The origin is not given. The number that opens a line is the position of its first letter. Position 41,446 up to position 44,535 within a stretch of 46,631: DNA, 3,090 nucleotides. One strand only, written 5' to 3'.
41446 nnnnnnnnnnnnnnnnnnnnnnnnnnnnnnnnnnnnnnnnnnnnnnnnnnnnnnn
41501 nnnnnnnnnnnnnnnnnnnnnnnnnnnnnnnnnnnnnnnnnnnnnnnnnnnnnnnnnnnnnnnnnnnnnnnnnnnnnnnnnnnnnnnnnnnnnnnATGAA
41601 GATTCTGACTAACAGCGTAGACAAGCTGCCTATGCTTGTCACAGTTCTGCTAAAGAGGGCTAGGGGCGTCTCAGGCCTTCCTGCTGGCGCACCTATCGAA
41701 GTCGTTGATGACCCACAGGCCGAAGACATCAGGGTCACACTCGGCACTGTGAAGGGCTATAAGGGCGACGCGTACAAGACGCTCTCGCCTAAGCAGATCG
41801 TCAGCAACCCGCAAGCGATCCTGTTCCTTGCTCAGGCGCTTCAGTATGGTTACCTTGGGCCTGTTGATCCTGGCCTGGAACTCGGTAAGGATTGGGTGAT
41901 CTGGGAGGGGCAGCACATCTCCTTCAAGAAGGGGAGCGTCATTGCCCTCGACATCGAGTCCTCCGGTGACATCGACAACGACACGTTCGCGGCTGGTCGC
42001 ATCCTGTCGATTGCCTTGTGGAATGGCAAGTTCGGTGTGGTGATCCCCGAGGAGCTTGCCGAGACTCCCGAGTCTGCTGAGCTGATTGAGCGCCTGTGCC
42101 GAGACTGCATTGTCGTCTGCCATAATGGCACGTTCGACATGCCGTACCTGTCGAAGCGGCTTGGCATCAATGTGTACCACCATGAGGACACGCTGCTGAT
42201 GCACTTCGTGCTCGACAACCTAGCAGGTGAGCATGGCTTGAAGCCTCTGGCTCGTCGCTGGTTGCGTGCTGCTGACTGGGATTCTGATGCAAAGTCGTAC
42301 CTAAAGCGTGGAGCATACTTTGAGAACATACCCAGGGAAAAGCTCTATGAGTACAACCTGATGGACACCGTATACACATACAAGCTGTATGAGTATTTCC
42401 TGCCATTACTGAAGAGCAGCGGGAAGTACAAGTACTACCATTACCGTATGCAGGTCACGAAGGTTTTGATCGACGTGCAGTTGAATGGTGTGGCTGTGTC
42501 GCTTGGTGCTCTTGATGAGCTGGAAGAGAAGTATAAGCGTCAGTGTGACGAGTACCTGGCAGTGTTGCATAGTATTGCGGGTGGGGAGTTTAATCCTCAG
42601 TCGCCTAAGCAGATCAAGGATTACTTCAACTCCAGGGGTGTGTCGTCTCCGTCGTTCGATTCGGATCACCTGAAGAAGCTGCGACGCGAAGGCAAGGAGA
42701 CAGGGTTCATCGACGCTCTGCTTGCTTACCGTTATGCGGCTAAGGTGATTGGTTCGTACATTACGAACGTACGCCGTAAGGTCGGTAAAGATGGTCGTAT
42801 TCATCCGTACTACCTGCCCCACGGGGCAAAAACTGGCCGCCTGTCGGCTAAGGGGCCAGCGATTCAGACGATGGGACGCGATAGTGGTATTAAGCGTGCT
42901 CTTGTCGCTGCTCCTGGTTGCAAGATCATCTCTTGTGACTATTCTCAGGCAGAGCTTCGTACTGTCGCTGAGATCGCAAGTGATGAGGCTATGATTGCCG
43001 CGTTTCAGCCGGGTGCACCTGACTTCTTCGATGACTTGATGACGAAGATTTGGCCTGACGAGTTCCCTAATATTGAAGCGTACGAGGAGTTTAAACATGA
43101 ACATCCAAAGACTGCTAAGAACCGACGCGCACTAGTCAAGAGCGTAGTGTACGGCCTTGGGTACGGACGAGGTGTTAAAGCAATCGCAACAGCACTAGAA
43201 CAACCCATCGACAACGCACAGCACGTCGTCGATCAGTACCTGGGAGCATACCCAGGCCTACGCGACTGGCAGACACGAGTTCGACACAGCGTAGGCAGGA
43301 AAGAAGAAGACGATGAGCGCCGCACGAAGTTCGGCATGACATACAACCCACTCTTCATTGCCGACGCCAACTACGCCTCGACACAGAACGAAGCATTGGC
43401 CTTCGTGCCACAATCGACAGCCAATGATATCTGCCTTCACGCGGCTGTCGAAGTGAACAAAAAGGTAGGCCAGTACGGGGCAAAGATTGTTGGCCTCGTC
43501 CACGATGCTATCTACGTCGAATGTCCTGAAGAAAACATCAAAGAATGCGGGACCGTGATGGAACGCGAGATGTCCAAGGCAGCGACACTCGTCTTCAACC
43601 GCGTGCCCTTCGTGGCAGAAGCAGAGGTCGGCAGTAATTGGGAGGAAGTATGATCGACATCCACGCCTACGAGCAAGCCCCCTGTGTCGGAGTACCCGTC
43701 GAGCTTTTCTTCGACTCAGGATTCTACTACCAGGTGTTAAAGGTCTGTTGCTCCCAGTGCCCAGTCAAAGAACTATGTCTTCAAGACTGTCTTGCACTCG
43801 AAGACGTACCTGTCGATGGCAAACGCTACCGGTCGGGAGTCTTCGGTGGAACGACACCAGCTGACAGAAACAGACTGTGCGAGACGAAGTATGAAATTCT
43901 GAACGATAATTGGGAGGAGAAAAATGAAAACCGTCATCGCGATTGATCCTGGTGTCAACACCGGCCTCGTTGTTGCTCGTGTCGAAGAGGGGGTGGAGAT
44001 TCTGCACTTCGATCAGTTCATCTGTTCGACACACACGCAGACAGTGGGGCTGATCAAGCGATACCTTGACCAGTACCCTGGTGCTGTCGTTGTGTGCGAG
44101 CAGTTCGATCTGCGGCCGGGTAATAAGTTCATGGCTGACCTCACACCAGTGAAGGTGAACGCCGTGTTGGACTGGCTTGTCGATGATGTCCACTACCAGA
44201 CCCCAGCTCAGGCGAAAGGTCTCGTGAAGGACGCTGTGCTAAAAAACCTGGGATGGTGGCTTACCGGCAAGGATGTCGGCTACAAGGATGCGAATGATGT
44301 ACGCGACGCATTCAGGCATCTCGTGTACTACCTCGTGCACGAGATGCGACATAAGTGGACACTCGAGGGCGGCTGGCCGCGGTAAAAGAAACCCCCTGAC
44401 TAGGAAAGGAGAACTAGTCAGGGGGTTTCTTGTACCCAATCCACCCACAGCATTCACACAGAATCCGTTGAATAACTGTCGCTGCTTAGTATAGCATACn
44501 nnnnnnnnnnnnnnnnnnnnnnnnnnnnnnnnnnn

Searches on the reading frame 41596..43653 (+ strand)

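Call 33: search_protein_families(library=pfam, max_evalue=0.001, proteins=[window:41596-43653:+])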
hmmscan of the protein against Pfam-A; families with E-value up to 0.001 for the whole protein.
window:41596-43653:+ (685 aa): 2 families
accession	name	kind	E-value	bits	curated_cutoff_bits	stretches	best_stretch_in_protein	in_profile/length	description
PF00476.26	DNA_pol_A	-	7.4e-58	196.7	34.3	1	306-684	4-381/381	DNA polymerase family A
PF01612.26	DNA_pol_A_exo1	-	8.8e-14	52.1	23.6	1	111-272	18-172/173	3'-5' exonuclease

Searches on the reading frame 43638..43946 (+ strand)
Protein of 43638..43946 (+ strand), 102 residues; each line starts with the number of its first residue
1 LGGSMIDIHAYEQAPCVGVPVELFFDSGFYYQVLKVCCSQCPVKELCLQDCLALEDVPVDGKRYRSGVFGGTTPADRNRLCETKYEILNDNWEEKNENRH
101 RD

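Call 33: search_protein_families(library=pfam, max_evalue=0.001, proteins=[window:43638-43946:+])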
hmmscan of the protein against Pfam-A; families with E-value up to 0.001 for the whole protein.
window:43638-43946:+ (102 aa): 1 family
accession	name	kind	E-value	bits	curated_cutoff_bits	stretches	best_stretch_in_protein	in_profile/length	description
PF02467.21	Whib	-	3.5e-08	34.3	23.6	1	12-80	3-65/65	Transcription factor WhiB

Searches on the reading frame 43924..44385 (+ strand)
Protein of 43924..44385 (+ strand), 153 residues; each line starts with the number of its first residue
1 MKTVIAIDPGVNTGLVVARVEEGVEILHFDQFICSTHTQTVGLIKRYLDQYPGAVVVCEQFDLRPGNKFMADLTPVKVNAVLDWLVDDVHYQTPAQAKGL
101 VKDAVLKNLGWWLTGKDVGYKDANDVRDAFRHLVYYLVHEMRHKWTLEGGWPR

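Call 33: search_protein_families(library=pfam, max_evalue=0.001, proteins=[window:43924-44385:+])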
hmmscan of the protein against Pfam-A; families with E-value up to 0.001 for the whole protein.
window:43924-44385:+ (153 aa): 0 families

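Call 37: search_protein_families(library=phrogs, max_evalue=0.001, proteins=[window:43924-44385:+])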
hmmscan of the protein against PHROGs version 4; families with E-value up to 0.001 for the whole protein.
window:43924-44385:+ (153 aa): 1 family
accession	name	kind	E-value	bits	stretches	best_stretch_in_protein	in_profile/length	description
phrog_1981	-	unknown function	2.3e-24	87.3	1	3-152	28-196/217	-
